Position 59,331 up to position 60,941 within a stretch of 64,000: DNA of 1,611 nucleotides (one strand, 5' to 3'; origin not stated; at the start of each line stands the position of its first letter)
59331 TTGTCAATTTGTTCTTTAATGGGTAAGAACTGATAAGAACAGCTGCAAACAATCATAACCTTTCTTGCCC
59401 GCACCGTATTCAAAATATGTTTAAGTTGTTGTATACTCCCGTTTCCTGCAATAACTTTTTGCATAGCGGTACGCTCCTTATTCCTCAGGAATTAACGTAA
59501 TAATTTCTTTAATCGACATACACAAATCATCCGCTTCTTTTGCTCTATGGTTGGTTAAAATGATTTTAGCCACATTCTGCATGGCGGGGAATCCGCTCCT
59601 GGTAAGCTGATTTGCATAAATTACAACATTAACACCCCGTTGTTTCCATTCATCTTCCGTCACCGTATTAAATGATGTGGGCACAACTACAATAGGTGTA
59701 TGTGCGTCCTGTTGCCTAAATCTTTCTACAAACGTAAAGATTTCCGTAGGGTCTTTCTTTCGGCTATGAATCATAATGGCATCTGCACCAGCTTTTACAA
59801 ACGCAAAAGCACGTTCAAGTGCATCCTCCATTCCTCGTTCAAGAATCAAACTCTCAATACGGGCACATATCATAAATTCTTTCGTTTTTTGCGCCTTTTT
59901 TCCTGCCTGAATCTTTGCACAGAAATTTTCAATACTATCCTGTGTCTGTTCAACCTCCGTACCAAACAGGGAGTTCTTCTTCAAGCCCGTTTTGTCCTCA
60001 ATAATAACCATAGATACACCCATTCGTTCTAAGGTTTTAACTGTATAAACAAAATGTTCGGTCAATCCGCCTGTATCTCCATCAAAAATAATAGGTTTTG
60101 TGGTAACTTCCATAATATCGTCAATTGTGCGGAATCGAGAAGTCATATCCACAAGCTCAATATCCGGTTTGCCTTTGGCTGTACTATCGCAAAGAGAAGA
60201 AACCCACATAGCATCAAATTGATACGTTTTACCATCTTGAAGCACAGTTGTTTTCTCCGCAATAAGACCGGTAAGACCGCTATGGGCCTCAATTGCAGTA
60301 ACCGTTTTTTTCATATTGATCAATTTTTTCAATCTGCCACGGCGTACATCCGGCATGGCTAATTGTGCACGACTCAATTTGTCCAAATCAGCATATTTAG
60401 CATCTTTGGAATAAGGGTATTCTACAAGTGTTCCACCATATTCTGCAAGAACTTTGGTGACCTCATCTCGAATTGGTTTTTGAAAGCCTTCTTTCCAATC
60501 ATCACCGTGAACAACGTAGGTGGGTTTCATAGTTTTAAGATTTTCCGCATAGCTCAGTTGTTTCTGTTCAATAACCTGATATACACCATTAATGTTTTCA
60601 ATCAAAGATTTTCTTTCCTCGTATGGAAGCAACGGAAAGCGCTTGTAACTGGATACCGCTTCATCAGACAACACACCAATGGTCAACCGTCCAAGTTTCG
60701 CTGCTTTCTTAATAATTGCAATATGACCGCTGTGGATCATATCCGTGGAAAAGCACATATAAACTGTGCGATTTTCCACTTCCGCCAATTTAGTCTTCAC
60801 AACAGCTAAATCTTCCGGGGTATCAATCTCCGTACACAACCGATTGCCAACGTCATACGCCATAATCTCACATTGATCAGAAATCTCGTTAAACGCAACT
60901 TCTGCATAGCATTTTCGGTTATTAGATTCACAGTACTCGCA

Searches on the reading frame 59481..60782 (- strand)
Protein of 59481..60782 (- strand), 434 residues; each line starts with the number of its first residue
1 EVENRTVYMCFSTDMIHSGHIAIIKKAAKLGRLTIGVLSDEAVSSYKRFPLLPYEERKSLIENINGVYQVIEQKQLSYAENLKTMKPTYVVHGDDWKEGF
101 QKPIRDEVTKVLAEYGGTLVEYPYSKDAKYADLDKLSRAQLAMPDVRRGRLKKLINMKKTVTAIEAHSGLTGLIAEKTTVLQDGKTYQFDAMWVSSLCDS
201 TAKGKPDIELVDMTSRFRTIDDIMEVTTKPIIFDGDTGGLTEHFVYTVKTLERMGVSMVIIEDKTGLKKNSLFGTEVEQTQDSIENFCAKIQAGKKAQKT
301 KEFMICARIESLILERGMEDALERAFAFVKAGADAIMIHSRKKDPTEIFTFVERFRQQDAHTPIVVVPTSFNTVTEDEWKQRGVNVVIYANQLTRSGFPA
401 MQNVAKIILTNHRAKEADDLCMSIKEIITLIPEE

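Call 80: find_related_loci(query=window:59481-60782:-, collection=metagenome_contigs, flank=8000)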
Query window:59481-60782:- (434 aa) in metagenome_contigs; peptide patterns used: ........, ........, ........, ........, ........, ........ (x = any residue, [..] = any of these).
600 stretches matched a pattern (row limit reached: there are more); 567 encode a relative of the query (tblastn E <= 1e-3); the best 80 are kept; 80 distinct loci.
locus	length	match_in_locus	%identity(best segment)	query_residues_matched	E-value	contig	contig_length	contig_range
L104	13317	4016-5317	87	1-434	0e+0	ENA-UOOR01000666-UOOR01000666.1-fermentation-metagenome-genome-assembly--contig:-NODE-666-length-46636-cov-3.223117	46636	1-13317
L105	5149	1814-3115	84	1-434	0e+0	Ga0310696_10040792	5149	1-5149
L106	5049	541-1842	84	1-434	0e+0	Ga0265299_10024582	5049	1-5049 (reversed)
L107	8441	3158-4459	83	1-434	0e+0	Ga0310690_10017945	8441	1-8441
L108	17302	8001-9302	82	1-434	0e+0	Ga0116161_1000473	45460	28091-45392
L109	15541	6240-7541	82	1-434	0e+0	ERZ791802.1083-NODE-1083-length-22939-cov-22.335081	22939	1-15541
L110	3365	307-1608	83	1-434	0e+0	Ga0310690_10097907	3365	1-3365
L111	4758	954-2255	83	1-434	0e+0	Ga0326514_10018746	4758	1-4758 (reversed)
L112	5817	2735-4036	83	1-434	0e+0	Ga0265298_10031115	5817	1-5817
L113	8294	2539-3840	83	1-434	0e+0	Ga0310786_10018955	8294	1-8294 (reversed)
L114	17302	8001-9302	83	1-434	0e+0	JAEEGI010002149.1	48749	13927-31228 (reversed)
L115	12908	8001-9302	82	1-434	0e+0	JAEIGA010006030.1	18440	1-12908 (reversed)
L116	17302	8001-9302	82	1-434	0e+0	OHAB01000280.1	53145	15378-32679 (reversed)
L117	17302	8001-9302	82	1-434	0e+0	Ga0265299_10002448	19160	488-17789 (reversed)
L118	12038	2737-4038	81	1-434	0e+0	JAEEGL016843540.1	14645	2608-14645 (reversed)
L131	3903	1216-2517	81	1-434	0e+0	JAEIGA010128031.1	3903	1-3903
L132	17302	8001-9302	82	1-434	0e+0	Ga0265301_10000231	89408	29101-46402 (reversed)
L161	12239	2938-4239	80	1-434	0e+0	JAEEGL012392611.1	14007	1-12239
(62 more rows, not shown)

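Call 83: search_protein_families(library=ncbifam, proteins=[L132:4214-5311:+, L161:319-1392:+, L131:3654-3902:+], max_evalue=0.001)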
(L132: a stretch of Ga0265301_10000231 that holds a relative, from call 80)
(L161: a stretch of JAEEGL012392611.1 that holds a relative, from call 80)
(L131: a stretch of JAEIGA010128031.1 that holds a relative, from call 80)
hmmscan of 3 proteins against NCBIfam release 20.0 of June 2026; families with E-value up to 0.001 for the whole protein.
L132:4214-5311:+ (366 aa): 13 families
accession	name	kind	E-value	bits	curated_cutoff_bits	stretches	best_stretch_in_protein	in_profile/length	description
NF045640.1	AspGlyoxATaseBhcA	equivalog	2.7e-44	151.7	650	1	11-347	8-350/395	L-aspartate--glyoxylate aminotransferase BhcA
TIGR03301.1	PhnW-AepZ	equivalog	1.2e-39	136.8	360.8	1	11-359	3-353/355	2-aminoethylphosphonate aminotransferase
NF046070.1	PyrdoxPyrvTramin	equivalog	7e-29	100.8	600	1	7-351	5-353/369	pyridoxamine--pyruvate transaminase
NF010006.0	PRK13479.1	equivalog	2.6e-28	99.2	296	1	7-357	5-357/369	2-aminoethylphosphonate--pyruvate transaminase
TIGR02326.1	transamin_PhnW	equivalog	2.8e-27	95.8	400.8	1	7-357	3-356/363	2-aminoethylphosphonate--pyruvate transaminase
TIGR01364.1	serC_1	equivalog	1.9e-14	53.4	443.6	1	34-286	39-280/358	phosphoserine transaminase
NF003764.0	PRK05355.1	equivalog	1.3e-13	50.7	253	1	33-286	41-279/357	3-phosphoserine/phosphohydroxythreonine transaminase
TIGR01366.1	serC_3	equivalog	3.3e-12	46.3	401.65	1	130-281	126-276/361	phosphoserine transaminase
TIGR04343.1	egtE_PLP_lyase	equivalog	9.8e-07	27.9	400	1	43-217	56-225/370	ergothioneine biosynthesis PLP-dependent enzyme EgtE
NF040779.1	Sec_lyase_SclA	exception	5.2e-06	25.6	525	1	38-216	41-220/378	selenocysteine lyase SclA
TIGR01977.1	am_tr_V_EF2568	hypoth_equivalog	1.9e-05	23.9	377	1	37-208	41-213/376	cysteine desulfurase family protein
NF002841.0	PRK03080.1-2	equivalog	0.00018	20.6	477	1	47-273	55-279/389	phosphoserine transaminase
NF009112.0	PRK12462.1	equivalog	0.00029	19.8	563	0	34-277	44-277/365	phosphoserine transaminase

L161:319-1392:+ (358 aa): 14 families
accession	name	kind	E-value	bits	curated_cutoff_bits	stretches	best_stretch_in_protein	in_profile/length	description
TIGR03301.1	PhnW-AepZ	equivalog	3.7e-38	131.8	360.8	1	35-348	24-347/355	2-aminoethylphosphonate aminotransferase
NF045640.1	AspGlyoxATaseBhcA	equivalog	3.1e-28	98.8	650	1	17-343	12-351/395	L-aspartate--glyoxylate aminotransferase BhcA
TIGR02326.1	transamin_PhnW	equivalog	5.2e-26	91.6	400.8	1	43-354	36-358/363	2-aminoethylphosphonate--pyruvate transaminase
NF010006.0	PRK13479.1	equivalog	1.5e-24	86.8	296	1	39-352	34-357/369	2-aminoethylphosphonate--pyruvate transaminase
NF046070.1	PyrdoxPyrvTramin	equivalog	4.1e-18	65.4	600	1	29-212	25-208/369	pyridoxamine--pyruvate transaminase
TIGR01364.1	serC_1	equivalog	6.3e-10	38.4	443.6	1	35-273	38-267/358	phosphoserine transaminase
NF003764.0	PRK05355.1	equivalog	3.3e-09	36.1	253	1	35-272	41-265/357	3-phosphoserine/phosphohydroxythreonine transaminase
TIGR01977.1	am_tr_V_EF2568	hypoth_equivalog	1.3e-08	34.3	377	1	46-213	48-216/376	cysteine desulfurase family protein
TIGR01979.1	sufS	subfamily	8.9e-07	28.1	475.1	1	53-213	73-237/403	SufS family cysteine desulfurase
TIGR03402.1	FeS_nifS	equivalog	4e-06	25.8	530.75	1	46-213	46-214/379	cysteine desulfurase NifS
NF006810.0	PRK09331.1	subfamily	4.1e-05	22.5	301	1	133-222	159-248/397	Sep-tRNA:Cys-tRNA synthetase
NF002806.0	PRK02948.1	subfamily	4.5e-05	22.6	304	1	120-196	125-200/381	IscS subfamily cysteine desulfurase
TIGR02539.1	SepCysS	equivalog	0.00031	19.9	365.25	1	134-218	146-230/370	O-phospho-L-seryl-tRNA:Cys-tRNA synthase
NF008126.0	PRK10874.1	equivalog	0.0008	18.6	607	0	53-215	74-240/401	cysteine desulfurase CsdA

L131:3654-3902:+ (83 aa): 4 families
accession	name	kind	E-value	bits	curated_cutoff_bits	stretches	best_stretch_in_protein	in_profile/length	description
TIGR03301.1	PhnW-AepZ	equivalog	7.1e-26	91.4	360.8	1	8-82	1-73/355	2-aminoethylphosphonate aminotransferase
NF010006.0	PRK13479.1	equivalog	1.9e-14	53.6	296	1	5-82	4-79/369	2-aminoethylphosphonate--pyruvate transaminase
TIGR02326.1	transamin_PhnW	equivalog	1.2e-13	50.9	400.8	1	6-82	3-77/363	2-aminoethylphosphonate--pyruvate transaminase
NF045640.1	AspGlyoxATaseBhcA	equivalog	9.8e-05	21.4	650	1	5-81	3-77/395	L-aspartate--glyoxylate aminotransferase BhcA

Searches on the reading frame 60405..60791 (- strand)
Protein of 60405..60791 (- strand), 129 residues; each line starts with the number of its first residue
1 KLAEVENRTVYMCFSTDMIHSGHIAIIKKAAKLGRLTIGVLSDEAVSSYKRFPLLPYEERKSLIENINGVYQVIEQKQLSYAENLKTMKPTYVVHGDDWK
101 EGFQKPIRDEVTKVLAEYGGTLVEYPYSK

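Call 31: search_solved_structures(query=window:60405-60791:-, max_evalue=0.00001, show_alignments=1)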
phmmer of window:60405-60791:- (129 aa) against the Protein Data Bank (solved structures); distinct sequences matched with E-value up to 0.00001: 4.
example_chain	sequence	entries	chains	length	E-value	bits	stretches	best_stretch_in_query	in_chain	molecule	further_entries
5x3d_A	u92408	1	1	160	3.6e-42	146.3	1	8-128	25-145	Phosphoenolpyruvate phosphomutase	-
3elb_A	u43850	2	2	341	7.2e-11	45.2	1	15-98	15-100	Ethanolamine-phosphate cytidylyltransferase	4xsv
1coz_A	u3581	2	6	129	2.3e-07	33.9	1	15-109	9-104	PROTEIN (GLYCEROL-3-PHOSPHATE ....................) | glycerol-3-phosphate cytidylyltransferase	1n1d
2b7l_A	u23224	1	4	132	3.7e-07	33.2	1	15-104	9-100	glycerol-3-phosphate cytidylyltransferase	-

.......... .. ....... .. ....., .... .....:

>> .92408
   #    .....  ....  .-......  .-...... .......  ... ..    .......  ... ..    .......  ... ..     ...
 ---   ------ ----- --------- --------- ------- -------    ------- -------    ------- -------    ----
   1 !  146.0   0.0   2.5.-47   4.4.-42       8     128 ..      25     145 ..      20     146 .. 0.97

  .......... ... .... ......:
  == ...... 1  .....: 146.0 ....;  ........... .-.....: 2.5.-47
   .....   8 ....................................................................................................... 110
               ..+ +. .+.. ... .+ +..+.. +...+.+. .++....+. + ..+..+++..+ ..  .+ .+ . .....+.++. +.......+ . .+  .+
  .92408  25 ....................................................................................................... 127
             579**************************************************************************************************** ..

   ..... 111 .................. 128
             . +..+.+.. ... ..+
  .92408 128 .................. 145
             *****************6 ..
